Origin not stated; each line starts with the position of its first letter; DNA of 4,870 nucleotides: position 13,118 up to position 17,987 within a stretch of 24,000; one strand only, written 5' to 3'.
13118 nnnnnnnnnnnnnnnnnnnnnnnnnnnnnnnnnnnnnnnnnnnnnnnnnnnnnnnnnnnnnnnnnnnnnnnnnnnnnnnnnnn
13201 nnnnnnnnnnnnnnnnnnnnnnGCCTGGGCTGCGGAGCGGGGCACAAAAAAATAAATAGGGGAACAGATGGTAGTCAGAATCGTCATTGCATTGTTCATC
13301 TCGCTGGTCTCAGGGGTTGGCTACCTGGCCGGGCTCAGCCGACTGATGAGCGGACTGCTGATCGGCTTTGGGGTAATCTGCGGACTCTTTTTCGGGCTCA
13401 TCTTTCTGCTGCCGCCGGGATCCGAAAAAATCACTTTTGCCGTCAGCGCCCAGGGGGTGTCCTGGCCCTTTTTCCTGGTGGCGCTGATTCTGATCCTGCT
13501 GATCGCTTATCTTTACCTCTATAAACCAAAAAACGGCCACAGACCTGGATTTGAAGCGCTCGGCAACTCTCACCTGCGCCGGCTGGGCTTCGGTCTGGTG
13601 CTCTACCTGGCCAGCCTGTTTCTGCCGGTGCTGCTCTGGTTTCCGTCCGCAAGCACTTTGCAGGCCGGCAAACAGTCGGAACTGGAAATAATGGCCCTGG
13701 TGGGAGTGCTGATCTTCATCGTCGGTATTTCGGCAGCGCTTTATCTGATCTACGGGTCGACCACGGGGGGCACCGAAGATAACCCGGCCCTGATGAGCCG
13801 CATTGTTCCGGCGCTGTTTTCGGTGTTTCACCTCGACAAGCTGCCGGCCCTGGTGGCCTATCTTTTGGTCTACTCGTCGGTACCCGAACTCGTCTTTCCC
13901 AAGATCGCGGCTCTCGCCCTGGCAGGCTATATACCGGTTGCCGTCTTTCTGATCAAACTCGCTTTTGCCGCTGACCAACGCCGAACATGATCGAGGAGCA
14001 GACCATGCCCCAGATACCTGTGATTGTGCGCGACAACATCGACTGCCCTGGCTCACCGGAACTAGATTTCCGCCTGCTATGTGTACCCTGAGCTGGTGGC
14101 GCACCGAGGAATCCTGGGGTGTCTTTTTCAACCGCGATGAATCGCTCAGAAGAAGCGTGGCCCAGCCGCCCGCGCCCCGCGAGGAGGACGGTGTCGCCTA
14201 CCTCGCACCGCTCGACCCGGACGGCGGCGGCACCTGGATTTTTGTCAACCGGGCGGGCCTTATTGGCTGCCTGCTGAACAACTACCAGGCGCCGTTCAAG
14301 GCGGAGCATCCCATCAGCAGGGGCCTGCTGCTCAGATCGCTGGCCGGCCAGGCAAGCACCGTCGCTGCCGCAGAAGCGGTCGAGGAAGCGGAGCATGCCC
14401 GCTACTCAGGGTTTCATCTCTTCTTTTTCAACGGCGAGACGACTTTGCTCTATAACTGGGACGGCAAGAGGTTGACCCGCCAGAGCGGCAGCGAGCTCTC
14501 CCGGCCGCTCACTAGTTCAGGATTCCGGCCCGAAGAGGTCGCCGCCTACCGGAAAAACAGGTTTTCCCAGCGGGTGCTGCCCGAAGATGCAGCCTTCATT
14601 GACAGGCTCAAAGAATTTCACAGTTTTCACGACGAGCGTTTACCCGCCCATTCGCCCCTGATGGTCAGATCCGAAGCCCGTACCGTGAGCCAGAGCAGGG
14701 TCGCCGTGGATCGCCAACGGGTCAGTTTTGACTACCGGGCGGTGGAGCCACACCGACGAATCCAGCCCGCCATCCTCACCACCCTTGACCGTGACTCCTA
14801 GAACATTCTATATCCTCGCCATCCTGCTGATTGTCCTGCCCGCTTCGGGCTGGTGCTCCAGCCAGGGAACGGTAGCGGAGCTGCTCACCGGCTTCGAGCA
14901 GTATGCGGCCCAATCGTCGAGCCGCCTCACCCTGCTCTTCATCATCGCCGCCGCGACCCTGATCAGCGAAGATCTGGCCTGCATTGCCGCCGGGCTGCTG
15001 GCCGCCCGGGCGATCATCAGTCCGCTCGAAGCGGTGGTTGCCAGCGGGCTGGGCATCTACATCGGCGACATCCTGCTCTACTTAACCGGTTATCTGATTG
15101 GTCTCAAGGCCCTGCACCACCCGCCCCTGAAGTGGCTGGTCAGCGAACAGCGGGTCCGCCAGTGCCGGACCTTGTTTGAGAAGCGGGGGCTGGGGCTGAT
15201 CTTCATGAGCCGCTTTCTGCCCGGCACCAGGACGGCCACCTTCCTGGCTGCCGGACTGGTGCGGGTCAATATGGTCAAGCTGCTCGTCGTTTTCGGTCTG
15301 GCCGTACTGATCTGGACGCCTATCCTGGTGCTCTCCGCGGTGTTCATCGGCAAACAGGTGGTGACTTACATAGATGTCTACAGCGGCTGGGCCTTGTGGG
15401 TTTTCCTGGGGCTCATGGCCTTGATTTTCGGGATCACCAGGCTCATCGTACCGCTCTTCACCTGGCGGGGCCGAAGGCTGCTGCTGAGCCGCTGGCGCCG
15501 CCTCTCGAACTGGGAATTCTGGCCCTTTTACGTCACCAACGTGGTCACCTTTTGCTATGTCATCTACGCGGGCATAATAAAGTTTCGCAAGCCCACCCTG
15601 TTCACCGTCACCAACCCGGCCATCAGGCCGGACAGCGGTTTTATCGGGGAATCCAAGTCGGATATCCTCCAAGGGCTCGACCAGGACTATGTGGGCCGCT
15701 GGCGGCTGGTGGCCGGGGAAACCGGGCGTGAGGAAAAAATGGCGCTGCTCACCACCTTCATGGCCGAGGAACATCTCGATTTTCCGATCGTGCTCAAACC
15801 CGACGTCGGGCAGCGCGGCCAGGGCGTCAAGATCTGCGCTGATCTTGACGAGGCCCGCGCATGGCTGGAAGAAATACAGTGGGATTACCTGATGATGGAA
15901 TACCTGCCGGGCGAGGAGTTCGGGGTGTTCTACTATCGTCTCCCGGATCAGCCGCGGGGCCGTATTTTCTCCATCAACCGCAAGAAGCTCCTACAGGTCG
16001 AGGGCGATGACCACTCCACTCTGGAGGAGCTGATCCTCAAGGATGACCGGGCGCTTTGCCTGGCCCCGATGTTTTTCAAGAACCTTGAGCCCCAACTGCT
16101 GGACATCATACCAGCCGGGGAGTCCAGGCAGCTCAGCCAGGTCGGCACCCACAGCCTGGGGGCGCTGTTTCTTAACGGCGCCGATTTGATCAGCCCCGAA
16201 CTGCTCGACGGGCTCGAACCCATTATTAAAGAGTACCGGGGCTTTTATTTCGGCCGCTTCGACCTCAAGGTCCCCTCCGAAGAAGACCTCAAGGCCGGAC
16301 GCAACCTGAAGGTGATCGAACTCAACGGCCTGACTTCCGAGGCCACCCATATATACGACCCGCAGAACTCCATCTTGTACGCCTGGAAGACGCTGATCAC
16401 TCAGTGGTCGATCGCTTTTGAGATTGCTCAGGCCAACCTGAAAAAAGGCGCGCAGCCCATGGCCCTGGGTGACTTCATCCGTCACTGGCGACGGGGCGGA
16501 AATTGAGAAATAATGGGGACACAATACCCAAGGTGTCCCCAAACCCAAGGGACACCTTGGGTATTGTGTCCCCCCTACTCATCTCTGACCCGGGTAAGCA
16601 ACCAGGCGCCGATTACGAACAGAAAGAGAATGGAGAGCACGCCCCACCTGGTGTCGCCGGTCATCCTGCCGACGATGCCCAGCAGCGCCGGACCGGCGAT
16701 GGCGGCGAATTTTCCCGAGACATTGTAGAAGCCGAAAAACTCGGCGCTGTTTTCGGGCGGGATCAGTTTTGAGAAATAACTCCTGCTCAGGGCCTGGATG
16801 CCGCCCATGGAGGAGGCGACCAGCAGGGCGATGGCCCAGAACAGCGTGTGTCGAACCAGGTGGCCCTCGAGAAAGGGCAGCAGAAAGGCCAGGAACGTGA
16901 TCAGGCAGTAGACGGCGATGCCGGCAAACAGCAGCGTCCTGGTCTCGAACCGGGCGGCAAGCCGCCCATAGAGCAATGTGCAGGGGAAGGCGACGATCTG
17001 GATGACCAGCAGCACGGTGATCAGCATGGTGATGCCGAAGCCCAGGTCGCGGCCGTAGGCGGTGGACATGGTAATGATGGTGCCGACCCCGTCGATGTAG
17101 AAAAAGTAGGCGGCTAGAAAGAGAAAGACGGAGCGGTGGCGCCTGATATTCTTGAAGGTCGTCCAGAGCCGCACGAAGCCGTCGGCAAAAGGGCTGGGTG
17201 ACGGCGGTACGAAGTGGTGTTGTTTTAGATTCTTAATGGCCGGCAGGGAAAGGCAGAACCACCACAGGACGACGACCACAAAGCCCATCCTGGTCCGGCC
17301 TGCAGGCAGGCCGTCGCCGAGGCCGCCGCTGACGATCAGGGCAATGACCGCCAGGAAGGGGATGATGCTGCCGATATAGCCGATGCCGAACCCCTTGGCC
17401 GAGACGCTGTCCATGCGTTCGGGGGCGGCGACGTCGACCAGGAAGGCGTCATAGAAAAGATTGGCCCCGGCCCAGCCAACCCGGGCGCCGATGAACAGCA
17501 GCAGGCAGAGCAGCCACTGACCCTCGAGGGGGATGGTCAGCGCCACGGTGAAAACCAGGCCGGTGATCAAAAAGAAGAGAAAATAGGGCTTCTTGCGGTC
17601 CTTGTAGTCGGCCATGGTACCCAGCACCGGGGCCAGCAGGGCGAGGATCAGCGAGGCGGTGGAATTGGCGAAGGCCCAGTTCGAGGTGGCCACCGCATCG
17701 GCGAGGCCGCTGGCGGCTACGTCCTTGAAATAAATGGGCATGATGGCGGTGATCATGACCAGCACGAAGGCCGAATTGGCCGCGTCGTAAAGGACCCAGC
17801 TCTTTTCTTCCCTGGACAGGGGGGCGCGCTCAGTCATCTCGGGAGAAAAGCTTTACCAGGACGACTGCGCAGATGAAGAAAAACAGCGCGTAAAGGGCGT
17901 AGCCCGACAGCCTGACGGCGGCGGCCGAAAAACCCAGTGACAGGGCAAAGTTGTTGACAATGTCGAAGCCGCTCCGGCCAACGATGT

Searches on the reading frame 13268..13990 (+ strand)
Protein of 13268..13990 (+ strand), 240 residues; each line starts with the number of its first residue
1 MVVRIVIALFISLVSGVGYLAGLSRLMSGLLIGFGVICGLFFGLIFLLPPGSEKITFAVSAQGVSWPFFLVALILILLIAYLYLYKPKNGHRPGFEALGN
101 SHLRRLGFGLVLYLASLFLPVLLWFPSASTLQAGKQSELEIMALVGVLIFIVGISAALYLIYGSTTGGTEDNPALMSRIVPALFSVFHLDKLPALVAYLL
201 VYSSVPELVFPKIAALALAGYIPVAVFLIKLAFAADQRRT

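Call 40: search_protein_families(library=pfam, proteins=[window:13268-13990:+], max_evalue=0.001)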
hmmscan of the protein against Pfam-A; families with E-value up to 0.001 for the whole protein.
window:13268-13990:+ (240 aa): 1 family
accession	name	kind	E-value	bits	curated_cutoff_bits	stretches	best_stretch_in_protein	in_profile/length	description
PF05545.16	FixQ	-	9.6e-05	22.7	29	1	68-103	13-46/49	Cbb3-type cytochrome oxidase component FixQ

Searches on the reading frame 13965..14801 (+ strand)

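Call 41: search_protein_families(library=pfam, proteins=[window:13965-14801:+], max_evalue=0.001)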
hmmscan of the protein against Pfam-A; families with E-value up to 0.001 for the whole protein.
window:13965-14801:+ (278 aa): 1 family
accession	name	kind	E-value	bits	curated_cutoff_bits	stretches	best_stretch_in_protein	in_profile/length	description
PF05742.17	TANGO2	-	2.9e-12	47.7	22.6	1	54-159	19-128/257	Transport and Golgi organisation 2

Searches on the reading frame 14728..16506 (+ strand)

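Call 41: search_protein_families(library=pfam, proteins=[window:14728-16506:+], max_evalue=0.001)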
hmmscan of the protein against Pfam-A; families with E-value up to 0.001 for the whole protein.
window:14728-16506:+ (592 aa): 1 family
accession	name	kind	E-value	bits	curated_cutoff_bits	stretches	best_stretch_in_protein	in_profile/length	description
PF09335.16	VTT_dom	-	4.8e-13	50.1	33.9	1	88-202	10-119/123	VTT domain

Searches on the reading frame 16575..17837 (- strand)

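Call 41: search_protein_families(library=pfam, proteins=[window:16575-17837:-], max_evalue=0.001)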
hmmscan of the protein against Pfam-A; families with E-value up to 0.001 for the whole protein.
window:16575-17837:- (420 aa): 3 families
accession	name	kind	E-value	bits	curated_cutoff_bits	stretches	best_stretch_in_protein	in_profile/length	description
PF11700.14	ATG22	-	3.5e-50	171.5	24.1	2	141-417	189-472/482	Vacuole effluxer Atg22 like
PF07690.21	MFS_1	-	6.9e-28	98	33.4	2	24-383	10-347/347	Major Facilitator Superfamily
PF12832.13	MFS_1_like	-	5.6e-06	26.1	25.2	1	63-373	45-344/373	MFS_1 like family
